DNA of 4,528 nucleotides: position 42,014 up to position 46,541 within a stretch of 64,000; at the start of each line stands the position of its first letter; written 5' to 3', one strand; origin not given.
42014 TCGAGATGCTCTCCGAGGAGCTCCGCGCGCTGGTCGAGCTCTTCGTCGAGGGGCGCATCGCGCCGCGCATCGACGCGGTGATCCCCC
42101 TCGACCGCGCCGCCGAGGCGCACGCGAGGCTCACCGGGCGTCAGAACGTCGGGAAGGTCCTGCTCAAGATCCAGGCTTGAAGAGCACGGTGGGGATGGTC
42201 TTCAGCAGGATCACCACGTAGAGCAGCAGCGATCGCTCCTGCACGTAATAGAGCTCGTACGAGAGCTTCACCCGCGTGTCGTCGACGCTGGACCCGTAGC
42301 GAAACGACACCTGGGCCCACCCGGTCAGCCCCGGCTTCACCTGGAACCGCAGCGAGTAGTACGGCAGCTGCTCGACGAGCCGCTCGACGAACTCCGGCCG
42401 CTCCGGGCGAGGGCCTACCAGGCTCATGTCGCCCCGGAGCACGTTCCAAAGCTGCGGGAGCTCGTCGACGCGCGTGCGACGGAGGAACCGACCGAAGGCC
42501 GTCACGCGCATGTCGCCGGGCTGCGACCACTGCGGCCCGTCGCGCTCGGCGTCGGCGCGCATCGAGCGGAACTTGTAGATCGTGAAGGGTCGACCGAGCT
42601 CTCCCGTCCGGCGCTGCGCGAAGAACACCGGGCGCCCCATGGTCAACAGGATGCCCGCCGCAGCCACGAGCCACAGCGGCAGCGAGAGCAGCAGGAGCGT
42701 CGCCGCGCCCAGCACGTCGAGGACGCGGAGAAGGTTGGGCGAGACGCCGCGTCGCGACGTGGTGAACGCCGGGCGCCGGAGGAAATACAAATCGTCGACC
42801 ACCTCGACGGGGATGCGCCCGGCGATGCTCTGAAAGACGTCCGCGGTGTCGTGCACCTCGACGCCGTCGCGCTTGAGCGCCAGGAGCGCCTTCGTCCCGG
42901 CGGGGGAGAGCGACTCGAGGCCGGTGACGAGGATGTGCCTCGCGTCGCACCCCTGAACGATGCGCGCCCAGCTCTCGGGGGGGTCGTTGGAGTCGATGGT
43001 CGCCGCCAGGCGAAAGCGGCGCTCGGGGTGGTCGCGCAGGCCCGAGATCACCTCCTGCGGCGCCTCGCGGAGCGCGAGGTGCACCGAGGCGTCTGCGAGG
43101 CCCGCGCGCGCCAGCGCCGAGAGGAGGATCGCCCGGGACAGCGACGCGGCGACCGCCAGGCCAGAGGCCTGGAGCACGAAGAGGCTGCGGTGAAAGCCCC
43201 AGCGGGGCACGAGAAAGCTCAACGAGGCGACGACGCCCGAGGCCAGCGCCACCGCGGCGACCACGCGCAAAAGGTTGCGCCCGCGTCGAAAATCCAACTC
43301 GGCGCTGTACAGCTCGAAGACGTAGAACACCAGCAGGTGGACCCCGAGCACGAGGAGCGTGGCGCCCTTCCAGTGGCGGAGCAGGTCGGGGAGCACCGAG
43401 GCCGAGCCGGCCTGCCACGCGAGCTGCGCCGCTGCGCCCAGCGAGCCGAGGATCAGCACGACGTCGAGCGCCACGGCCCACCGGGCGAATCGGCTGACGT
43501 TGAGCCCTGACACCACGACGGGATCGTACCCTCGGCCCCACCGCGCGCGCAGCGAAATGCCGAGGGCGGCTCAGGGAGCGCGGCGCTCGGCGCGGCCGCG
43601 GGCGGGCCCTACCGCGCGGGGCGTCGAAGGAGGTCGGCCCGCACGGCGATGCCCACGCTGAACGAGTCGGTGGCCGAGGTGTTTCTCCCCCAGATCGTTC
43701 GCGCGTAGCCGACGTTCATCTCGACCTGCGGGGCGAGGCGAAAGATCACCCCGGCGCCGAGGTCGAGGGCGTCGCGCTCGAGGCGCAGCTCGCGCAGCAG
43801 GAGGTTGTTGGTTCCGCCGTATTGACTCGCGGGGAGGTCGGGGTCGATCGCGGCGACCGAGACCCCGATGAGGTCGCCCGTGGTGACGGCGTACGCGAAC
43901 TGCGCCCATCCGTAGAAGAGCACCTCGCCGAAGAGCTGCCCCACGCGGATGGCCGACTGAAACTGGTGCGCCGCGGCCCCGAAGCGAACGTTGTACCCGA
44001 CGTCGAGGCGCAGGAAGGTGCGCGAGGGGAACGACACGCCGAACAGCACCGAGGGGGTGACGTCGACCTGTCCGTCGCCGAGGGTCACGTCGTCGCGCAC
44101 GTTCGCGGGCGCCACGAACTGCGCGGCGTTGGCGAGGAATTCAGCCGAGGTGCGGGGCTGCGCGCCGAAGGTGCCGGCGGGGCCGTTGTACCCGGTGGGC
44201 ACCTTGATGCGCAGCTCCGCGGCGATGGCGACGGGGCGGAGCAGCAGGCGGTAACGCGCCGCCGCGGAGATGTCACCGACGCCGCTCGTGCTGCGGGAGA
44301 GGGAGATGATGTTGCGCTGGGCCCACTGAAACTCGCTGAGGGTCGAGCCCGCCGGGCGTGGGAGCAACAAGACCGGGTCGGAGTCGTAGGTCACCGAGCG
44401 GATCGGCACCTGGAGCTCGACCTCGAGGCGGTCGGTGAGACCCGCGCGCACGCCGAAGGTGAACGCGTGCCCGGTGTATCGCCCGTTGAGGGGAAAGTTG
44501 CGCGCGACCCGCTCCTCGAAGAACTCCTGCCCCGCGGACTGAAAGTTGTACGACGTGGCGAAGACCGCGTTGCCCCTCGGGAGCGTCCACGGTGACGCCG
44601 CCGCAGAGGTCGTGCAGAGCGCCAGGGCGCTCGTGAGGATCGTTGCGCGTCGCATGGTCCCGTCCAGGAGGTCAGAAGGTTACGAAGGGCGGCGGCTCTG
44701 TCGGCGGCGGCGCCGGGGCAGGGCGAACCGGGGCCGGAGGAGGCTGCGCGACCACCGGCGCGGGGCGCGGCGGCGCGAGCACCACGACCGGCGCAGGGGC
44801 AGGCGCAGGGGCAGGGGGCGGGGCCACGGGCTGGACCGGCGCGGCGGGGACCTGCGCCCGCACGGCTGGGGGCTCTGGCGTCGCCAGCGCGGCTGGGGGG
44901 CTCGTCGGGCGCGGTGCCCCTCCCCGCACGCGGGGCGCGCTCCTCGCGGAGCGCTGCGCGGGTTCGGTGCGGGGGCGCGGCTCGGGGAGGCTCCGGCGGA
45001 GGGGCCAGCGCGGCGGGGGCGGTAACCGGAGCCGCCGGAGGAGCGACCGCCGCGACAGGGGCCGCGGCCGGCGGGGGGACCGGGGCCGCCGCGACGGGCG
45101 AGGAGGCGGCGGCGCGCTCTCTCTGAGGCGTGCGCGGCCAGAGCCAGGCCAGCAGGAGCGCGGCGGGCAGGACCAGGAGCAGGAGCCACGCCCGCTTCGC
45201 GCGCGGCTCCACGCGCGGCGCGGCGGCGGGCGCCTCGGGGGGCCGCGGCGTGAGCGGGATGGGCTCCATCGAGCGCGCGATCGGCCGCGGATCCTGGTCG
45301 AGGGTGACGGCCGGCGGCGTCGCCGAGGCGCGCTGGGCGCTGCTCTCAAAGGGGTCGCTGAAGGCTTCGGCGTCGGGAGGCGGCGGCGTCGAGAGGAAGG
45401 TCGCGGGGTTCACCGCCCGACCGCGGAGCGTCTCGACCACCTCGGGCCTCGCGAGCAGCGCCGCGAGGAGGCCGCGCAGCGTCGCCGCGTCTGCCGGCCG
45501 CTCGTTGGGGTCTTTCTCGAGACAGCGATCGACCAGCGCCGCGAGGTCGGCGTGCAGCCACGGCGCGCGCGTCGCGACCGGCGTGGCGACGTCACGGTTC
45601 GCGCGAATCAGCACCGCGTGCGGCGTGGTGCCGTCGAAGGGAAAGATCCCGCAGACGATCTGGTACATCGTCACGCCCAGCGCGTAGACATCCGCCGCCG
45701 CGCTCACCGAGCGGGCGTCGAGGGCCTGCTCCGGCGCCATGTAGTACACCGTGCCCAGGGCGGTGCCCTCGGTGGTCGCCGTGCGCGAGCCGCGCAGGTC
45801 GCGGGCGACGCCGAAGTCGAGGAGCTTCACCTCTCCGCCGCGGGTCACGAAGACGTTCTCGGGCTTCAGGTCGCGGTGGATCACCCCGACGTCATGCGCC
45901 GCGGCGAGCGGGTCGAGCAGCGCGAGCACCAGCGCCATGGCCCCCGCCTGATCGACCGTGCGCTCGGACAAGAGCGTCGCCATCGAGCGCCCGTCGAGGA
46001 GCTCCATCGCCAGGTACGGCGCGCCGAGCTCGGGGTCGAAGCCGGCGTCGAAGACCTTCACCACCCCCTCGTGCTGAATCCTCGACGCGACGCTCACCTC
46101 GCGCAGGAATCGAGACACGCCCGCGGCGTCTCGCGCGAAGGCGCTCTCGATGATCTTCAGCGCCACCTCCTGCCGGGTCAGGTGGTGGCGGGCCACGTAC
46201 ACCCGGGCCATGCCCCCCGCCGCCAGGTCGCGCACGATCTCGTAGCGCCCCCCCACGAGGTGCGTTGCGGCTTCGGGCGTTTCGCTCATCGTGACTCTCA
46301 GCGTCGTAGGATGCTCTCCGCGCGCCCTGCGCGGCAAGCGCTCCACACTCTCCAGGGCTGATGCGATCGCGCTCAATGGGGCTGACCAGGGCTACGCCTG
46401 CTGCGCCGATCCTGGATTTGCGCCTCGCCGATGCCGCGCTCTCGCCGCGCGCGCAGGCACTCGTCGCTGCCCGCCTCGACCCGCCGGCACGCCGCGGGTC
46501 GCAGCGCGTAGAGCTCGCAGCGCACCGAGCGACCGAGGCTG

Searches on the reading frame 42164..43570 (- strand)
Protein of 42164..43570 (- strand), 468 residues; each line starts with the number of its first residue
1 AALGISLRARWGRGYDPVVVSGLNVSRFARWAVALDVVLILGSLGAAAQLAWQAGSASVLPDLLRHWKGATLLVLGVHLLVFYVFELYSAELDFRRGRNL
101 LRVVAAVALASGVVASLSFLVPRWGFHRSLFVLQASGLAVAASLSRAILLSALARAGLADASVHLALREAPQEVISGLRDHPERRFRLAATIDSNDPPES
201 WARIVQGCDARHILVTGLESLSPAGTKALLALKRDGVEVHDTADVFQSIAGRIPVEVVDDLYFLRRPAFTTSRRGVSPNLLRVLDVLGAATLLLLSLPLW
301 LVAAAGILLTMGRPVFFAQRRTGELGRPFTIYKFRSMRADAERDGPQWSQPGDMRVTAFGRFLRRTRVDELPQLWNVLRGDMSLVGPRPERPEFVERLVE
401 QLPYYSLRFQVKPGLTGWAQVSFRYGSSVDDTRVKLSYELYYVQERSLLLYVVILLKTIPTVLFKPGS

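Call 60: search_protein_families(library=pfam, proteins=[window:42164-43570:-], max_evalue=0.001)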
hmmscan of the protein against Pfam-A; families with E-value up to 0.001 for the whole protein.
window:42164-43570:- (468 aa): 1 family
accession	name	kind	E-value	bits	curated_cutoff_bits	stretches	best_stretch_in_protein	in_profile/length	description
PF02397.22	Bac_transf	-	3.8e-63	212.7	27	1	282-463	2-178/179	Bacterial sugar transferase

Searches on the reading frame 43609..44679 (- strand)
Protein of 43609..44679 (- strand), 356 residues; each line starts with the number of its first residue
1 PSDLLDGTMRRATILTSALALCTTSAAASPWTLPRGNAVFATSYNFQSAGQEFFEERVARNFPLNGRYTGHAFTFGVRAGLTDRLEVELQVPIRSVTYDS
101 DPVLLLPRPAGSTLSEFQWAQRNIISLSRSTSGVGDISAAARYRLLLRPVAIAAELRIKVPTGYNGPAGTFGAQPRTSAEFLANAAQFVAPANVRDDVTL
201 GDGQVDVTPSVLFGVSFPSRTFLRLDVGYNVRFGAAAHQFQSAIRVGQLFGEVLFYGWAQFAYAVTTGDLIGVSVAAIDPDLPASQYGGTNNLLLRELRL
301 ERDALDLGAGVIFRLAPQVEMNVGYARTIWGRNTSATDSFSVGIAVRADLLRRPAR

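Call 60: search_protein_families(library=pfam, proteins=[window:43609-44679:-], max_evalue=0.001)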
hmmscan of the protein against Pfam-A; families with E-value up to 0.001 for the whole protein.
window:43609-44679:- (356 aa): 1 family
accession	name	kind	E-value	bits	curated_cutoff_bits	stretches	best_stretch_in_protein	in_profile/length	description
PF13505.12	OMP_b-brl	-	2.6e-05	24.9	28.7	0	251-346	99-173/175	Outer membrane protein beta-barrel domain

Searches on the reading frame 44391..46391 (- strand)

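Call 60: search_protein_families(library=pfam, proteins=[window:44391-46391:-], max_evalue=0.001)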
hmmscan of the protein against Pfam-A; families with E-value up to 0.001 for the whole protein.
window:44391-46391:- (666 aa): 6 families
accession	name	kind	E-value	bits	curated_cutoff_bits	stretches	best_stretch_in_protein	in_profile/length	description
PF00069.31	Pkinase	-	1e-44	153.4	31.7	1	50-300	1-253/263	Protein kinase domain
PF07714.23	PK_Tyr_Ser-Thr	-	7.3e-29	101.3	23.1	1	52-300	3-250/258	Protein tyrosine and serine/threonine kinase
PF03109.22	ABC1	-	8.3e-06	25.6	22.9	0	126-200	144-218/244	ABC1 atypical kinase-like domain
PF14531.12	Kinase-like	-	0.00017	21.4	25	1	155-259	151-258/289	Kinase-like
PF06293.20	Kdo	-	0.00024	21.1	21.3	1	62-196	25-169/207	Lipopolysaccharide kinase (Kdo/WaaP) family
PF01636.29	APH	-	0.0005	20.3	23.2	1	149-196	147-197/239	Phosphotransferase enzyme family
